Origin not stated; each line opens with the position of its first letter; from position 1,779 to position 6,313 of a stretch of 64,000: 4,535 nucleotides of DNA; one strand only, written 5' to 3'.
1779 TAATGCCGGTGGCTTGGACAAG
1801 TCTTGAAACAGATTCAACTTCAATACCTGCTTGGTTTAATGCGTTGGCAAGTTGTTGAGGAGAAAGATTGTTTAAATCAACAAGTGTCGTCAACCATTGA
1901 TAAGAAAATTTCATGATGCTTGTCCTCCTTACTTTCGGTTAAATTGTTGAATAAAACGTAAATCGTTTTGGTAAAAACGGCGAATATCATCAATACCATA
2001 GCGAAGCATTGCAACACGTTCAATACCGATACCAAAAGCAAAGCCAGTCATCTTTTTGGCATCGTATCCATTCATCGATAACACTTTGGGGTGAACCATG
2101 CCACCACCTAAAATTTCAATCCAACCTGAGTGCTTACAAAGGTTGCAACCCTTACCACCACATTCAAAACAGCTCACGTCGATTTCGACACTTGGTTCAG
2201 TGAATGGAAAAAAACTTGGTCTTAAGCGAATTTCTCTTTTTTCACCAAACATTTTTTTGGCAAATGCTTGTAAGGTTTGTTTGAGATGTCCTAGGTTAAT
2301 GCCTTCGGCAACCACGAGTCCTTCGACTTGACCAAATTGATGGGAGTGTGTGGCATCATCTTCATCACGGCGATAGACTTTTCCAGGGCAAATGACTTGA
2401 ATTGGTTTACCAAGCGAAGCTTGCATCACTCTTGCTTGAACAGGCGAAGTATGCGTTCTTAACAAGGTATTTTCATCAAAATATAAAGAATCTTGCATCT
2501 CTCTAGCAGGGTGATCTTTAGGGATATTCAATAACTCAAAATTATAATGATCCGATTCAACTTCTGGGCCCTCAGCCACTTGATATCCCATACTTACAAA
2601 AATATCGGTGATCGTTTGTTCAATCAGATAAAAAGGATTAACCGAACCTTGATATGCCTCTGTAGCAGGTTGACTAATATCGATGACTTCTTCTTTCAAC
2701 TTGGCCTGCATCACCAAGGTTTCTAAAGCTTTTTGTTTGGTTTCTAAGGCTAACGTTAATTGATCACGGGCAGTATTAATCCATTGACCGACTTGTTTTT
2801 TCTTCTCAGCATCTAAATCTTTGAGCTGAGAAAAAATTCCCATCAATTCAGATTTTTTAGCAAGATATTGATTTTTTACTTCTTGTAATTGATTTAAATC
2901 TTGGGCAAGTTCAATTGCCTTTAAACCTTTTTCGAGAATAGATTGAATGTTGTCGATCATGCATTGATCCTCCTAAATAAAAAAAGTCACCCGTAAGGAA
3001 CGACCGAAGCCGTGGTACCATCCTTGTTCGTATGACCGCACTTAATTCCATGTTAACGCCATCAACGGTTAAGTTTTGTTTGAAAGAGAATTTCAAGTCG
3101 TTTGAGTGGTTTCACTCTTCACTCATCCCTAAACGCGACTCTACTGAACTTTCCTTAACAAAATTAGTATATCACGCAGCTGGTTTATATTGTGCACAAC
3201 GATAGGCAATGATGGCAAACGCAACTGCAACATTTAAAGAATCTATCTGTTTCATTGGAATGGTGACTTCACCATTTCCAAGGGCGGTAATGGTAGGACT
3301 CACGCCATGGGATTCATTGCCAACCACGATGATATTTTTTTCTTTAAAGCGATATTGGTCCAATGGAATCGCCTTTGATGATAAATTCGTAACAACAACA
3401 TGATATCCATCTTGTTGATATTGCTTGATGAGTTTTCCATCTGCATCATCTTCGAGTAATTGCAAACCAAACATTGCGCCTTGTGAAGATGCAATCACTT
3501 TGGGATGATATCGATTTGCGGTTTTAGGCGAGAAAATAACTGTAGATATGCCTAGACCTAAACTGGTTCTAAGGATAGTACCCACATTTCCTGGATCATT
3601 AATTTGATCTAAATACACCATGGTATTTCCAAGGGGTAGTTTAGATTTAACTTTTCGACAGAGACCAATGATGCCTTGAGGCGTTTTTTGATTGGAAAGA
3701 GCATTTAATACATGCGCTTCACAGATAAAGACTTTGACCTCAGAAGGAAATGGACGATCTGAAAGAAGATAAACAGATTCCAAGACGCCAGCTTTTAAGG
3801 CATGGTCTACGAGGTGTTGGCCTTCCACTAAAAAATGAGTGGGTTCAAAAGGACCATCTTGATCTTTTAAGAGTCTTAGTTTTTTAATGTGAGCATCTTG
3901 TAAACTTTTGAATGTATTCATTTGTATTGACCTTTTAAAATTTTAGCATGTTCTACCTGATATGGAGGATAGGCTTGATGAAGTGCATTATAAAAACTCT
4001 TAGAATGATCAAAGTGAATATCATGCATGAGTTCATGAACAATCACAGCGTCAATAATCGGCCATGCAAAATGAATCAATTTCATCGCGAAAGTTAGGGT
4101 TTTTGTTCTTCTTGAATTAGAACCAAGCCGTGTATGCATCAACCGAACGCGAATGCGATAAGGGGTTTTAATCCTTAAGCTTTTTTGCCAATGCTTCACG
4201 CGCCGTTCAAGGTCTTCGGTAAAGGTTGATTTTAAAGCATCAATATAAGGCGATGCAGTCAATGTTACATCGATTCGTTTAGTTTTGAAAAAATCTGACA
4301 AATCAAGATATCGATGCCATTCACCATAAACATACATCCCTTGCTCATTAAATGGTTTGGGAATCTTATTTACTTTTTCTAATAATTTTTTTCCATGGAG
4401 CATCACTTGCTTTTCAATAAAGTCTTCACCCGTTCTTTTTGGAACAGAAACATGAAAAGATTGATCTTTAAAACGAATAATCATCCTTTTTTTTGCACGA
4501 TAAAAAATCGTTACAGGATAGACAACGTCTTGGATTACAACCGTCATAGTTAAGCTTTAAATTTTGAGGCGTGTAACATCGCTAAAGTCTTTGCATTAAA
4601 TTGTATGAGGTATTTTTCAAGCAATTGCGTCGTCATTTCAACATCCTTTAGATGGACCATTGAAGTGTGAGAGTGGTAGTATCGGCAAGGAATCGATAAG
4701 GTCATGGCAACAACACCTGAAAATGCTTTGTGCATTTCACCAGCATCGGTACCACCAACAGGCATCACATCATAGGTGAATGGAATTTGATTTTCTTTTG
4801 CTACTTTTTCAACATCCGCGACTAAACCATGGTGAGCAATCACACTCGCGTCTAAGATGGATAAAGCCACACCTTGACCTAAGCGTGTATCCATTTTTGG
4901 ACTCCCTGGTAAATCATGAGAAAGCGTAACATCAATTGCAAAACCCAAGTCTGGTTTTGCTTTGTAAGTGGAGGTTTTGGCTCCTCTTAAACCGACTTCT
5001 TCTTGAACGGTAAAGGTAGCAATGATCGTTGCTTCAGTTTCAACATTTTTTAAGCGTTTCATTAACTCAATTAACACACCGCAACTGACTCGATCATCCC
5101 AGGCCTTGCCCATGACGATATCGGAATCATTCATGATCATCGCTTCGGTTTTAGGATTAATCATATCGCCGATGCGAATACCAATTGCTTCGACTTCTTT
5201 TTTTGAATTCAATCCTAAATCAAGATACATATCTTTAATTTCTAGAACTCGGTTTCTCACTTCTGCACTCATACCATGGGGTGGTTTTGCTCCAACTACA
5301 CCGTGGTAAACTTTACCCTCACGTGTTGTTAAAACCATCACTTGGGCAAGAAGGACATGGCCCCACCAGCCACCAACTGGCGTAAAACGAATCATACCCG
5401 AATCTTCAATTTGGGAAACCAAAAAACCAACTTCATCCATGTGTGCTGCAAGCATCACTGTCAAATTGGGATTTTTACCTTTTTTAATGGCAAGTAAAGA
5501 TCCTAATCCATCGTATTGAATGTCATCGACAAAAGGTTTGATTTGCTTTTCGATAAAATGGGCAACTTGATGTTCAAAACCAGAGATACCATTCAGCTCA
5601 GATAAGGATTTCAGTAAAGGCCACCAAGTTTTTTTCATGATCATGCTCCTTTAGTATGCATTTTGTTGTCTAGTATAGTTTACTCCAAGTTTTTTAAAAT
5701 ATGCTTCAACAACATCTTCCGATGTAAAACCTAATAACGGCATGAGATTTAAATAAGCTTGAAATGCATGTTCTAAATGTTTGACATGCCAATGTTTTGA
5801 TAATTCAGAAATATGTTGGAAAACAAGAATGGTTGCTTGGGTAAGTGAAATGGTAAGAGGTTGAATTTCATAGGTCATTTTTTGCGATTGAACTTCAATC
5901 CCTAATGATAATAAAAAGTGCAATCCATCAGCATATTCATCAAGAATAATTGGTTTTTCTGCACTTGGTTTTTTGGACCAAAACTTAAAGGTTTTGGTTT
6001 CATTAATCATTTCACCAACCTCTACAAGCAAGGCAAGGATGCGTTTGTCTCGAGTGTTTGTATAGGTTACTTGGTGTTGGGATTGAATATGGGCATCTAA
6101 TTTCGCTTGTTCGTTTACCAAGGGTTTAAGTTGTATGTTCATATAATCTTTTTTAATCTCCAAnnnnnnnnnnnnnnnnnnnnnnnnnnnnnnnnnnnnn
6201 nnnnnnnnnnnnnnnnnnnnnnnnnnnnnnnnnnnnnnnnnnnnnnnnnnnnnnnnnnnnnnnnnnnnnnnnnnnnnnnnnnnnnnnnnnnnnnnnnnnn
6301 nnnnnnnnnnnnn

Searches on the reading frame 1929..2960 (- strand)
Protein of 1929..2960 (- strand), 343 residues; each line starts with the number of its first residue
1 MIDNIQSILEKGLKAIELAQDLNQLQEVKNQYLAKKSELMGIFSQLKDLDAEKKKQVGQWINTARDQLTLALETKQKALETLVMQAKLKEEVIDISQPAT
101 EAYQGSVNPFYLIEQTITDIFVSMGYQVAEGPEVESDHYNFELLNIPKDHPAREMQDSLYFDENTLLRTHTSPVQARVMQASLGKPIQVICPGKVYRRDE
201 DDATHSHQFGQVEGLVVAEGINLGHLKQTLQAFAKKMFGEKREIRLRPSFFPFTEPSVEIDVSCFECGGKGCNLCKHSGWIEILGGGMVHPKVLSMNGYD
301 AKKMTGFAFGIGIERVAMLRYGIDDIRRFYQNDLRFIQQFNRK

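Call 30: search_protein_families(library=pfam, proteins=[window:1929-2960:-], max_evalue=1e-8)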
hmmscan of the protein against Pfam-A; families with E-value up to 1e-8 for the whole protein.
window:1929-2960:- (343 aa): 2 families
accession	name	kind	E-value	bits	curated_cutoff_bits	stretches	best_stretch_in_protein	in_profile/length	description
PF01409.25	tRNA-synt_2d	-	8.6e-102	340.2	19.8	1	93-340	2-246/246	tRNA synthetases class II core domain (F)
PF02912.23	Phe_tRNA-synt_N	-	9.6e-18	64.4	22.3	1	20-88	1-69/69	Aminoacyl tRNA synthetase class II, N-terminal domain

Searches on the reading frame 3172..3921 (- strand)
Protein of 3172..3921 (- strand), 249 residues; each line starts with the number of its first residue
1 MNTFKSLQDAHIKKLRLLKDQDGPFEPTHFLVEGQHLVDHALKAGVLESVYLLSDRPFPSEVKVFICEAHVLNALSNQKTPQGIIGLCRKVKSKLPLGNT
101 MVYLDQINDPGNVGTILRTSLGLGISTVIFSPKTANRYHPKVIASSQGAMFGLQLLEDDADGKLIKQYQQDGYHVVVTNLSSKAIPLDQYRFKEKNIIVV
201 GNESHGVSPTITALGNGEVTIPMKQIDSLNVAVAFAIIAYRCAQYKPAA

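Call 30: search_protein_families(library=pfam, proteins=[window:3172-3921:-], max_evalue=1e-8)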
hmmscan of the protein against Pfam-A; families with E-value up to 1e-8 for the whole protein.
window:3172-3921:- (249 aa): 2 families
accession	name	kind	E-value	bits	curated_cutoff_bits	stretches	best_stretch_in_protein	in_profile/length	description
PF00588.24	SpoU_methylase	-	6.8e-33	114.2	29.7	1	100-240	2-142/142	SpoU rRNA Methylase family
PF22435.1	MRM3-like_sub_bind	-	6.2e-09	36.6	27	0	11-86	3-84/84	MRM3-like substrate binding domain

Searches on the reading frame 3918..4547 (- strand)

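Call 30: search_protein_families(library=pfam, proteins=[window:3918-4547:-], max_evalue=1e-8)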
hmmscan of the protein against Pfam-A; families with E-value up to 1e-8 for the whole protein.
window:3918-4547:- (209 aa): 1 family
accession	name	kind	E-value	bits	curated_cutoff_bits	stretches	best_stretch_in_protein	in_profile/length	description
PF01863.23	YgjP-like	-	1.4e-26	94.3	26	1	103-201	106-202/207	YgjP-like, metallopeptidase domain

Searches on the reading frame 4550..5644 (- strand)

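Call 30: search_protein_families(library=pfam, proteins=[window:4550-5644:-], max_evalue=1e-8)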
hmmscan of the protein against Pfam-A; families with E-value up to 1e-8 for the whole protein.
window:4550-5644:- (364 aa): 1 family
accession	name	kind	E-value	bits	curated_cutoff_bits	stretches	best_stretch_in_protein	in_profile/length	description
PF05343.19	Peptidase_M42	-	5.4e-102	341.2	23.2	1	48-341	1-292/292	M42 glutamyl aminopeptidase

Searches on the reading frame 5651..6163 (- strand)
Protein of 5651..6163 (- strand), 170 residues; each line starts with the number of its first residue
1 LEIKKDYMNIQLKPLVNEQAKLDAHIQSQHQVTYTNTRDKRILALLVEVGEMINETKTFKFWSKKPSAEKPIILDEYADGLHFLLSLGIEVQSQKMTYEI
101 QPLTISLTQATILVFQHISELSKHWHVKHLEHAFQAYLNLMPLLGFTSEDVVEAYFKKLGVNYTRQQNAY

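Call 30: search_protein_families(library=pfam, proteins=[window:5651-6163:-], max_evalue=1e-8)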
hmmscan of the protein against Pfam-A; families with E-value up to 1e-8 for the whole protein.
window:5651-6163:- (170 aa): 1 family
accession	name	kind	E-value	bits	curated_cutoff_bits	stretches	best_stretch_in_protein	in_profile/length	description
PF08761.16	dUTPase_2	-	7.2e-43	147.1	22.9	1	12-170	2-162/162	dUTPase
